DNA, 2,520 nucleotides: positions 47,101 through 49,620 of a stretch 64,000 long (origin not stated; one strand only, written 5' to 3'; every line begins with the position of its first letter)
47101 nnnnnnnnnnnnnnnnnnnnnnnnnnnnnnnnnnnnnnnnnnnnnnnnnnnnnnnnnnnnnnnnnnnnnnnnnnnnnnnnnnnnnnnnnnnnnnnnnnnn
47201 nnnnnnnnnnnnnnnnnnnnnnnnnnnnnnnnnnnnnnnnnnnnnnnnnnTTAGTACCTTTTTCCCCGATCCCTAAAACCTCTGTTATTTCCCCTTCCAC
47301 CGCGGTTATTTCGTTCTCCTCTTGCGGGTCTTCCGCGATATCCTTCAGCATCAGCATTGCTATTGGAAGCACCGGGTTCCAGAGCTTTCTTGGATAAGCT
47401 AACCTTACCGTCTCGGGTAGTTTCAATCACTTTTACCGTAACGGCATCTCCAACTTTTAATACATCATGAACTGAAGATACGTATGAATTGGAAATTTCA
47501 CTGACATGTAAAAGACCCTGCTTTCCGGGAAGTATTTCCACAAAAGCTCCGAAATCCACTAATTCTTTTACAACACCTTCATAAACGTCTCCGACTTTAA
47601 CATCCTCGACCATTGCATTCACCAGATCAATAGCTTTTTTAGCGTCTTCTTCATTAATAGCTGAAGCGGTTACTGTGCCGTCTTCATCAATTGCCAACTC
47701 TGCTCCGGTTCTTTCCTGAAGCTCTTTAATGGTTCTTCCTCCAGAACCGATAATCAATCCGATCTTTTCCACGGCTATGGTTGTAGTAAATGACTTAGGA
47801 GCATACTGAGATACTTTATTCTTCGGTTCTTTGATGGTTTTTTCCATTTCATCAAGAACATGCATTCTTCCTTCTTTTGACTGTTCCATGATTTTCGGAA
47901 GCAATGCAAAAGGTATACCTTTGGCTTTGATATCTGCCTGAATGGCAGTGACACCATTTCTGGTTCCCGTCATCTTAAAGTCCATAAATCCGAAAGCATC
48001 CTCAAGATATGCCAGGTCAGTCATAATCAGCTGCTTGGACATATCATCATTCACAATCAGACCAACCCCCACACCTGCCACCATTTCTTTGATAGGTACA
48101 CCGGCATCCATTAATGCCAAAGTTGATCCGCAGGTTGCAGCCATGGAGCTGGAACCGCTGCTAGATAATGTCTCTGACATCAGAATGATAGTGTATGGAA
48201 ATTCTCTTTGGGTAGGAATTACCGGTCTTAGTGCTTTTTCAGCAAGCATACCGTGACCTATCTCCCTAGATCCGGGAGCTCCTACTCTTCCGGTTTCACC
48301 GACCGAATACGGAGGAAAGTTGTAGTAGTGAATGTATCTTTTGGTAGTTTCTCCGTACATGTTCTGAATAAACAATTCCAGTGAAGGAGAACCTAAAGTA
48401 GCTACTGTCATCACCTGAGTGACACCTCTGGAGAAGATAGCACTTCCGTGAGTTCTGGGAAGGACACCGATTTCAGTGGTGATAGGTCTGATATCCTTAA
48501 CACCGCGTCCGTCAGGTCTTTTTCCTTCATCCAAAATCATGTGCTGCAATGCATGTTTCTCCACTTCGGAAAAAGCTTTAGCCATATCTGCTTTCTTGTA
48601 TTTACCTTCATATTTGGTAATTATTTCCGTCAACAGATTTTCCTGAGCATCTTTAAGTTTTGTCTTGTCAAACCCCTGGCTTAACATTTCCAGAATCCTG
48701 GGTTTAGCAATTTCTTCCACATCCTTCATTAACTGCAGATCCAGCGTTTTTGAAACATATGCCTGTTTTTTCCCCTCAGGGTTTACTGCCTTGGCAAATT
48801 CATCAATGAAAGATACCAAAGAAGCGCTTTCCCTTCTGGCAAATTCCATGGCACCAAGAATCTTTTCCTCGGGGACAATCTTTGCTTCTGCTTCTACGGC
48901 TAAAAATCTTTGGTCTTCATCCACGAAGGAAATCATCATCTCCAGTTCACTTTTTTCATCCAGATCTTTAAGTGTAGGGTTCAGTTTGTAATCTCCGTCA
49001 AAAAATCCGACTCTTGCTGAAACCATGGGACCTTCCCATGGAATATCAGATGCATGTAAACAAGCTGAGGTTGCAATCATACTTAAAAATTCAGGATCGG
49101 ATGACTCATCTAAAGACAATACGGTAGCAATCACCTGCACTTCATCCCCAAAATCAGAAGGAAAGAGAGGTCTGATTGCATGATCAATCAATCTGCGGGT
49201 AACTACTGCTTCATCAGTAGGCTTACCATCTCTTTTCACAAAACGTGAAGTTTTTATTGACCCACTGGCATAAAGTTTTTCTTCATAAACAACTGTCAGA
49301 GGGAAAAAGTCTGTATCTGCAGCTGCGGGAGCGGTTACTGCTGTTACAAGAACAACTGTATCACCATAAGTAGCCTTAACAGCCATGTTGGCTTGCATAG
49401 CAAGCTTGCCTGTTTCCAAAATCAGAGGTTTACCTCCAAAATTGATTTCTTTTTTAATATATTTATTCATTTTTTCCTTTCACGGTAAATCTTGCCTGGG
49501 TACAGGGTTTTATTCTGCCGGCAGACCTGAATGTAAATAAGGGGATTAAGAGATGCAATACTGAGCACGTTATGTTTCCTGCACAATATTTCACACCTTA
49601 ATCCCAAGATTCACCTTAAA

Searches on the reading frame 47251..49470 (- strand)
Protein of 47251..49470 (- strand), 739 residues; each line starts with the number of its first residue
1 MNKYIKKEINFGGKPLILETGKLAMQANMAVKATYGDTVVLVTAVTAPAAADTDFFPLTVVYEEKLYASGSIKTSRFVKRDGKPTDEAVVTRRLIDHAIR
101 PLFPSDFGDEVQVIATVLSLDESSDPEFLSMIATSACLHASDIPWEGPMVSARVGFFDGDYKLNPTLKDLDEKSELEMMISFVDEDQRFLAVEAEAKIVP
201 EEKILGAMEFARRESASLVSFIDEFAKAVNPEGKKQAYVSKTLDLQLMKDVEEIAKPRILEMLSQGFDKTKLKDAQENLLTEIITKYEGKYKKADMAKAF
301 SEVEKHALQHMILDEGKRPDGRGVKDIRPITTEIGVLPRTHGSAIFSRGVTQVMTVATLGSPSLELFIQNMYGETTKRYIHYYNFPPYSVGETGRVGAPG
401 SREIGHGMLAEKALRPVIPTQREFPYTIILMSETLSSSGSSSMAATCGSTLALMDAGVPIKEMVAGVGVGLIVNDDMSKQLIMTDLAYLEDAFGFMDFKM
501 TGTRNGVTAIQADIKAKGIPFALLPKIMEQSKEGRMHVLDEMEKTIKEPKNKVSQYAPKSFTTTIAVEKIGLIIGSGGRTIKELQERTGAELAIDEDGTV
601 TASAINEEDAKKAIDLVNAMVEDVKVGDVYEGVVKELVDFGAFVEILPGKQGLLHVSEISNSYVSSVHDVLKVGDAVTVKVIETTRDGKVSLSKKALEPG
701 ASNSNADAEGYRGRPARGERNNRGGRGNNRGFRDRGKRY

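Call 12: search_protein_families(library=pfam, proteins=[window:47251-49470:-], max_evalue=0.00001)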
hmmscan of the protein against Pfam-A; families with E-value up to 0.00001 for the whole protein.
window:47251-49470:- (739 aa): 5 families
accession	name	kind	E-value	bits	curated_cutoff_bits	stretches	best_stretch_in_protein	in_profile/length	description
PF01138.27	RNase_PH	-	4e-48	163.6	25.5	2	327-459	2-130/130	3' exoribonuclease family, domain 1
PF00575.29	S1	-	5.5e-19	68.8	22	1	624-695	2-74/74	S1 RNA binding domain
PF03725.20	RNase_PH_C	-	3.7e-11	43.3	20.8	0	147-213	1-66/67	3' exoribonuclease family, domain 2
PF00013.35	KH_1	-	2.8e-10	40.2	21.5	1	564-618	5-65/66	KH domain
PF03726.19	PNPase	-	6.9e-07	30.1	24.6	1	247-322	2-80/81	Polyribonucleotide nucleotidyltransferase, RNA binding domain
